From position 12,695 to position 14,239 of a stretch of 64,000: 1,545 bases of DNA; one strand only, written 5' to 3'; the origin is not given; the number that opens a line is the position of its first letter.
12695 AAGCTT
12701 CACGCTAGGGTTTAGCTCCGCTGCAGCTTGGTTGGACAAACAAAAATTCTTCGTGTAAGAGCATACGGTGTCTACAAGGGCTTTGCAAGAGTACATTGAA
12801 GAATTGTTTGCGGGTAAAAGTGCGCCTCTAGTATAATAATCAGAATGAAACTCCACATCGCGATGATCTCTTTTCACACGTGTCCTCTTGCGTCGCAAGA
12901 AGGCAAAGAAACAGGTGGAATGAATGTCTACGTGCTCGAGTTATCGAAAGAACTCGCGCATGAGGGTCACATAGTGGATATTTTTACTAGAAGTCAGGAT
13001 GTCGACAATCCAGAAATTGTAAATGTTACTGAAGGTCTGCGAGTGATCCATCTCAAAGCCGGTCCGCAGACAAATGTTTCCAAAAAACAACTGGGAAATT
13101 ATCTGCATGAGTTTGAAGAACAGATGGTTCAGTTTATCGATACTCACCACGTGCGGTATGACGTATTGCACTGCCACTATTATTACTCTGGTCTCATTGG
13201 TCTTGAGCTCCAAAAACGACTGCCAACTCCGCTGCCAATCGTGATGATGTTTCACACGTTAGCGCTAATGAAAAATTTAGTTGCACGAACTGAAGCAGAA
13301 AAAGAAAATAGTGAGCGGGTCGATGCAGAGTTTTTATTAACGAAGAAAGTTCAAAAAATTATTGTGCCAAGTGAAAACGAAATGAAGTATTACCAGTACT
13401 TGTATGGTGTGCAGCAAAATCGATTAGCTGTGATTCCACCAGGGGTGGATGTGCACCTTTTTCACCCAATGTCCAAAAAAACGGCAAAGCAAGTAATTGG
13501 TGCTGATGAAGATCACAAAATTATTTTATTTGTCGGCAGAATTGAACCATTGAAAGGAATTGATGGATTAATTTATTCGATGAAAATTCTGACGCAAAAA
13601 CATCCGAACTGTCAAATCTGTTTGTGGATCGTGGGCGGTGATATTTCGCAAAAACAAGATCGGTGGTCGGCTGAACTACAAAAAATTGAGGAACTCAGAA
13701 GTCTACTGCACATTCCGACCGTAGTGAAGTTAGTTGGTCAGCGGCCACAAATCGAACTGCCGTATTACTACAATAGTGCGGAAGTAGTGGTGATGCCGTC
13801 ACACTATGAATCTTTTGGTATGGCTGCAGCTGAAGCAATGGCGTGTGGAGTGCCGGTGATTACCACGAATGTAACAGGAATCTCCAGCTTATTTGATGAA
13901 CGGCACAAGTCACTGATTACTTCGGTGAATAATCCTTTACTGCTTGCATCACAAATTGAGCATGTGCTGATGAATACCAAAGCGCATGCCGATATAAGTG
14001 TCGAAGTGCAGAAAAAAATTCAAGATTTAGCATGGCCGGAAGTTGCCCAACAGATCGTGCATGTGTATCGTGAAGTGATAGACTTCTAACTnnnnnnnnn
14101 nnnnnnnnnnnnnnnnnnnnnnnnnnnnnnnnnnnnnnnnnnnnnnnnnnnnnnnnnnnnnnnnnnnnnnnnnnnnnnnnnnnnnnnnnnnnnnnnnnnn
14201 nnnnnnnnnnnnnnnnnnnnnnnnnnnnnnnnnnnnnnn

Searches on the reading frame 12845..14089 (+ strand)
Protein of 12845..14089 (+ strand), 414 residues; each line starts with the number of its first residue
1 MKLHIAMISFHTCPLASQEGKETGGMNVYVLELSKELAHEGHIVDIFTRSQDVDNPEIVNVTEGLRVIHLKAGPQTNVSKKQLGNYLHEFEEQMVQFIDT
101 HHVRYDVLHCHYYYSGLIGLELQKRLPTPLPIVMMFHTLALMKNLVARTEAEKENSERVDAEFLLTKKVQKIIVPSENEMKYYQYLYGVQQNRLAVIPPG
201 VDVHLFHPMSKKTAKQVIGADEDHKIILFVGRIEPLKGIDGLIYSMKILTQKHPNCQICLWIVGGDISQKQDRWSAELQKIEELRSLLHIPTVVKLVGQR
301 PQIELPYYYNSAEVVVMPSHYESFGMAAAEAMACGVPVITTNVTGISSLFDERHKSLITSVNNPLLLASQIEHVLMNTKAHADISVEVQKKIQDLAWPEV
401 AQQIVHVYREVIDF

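Call 84: search_protein_families(library=pfam, proteins=[window:12845-14089:+], max_evalue=0.001)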
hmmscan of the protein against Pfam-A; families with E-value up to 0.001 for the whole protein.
window:12845-14089:+ (414 aa): 9 families
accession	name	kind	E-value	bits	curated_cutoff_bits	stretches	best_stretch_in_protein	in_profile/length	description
PF00534.26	Glycos_transf_1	-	1.5e-34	119.4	26.4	1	211-385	2-166/172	Glycosyl transferases group 1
PF13692.12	Glyco_trans_1_4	-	6.1e-28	98.3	27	1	225-376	2-141/142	Glycosyl transferases group 1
PF13439.12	Glyco_transf_4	-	9.2e-27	94.6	28.5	1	24-203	2-168/170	Glycosyltransferase Family 4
PF13579.12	Glyco_trans_4_4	-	1.9e-22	80.7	29.7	1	24-200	1-158/158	Glycosyl transferase 4-like domain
PF20706.3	GT4-conflict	-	1.3e-21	77.4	26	1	16-403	4-384/385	Family 4 Glycosyltransferase in conflict systems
PF13524.12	Glyco_trans_1_2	-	4.7e-07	30.3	25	1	274-392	24-129/144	Glycosyl transferase-like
PF08323.17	Glyco_transf_5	-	2.2e-06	28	22.7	1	6-144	3-173/239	Starch synthase catalytic domain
PF13477.12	Glyco_trans_4_2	-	1.5e-05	25.6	23.4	1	27-124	10-95/139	Glycosyl transferase 4-like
PF05693.19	Glycogen_syn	-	9.1e-05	21.7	27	1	311-352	469-510/639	Glycogen synthase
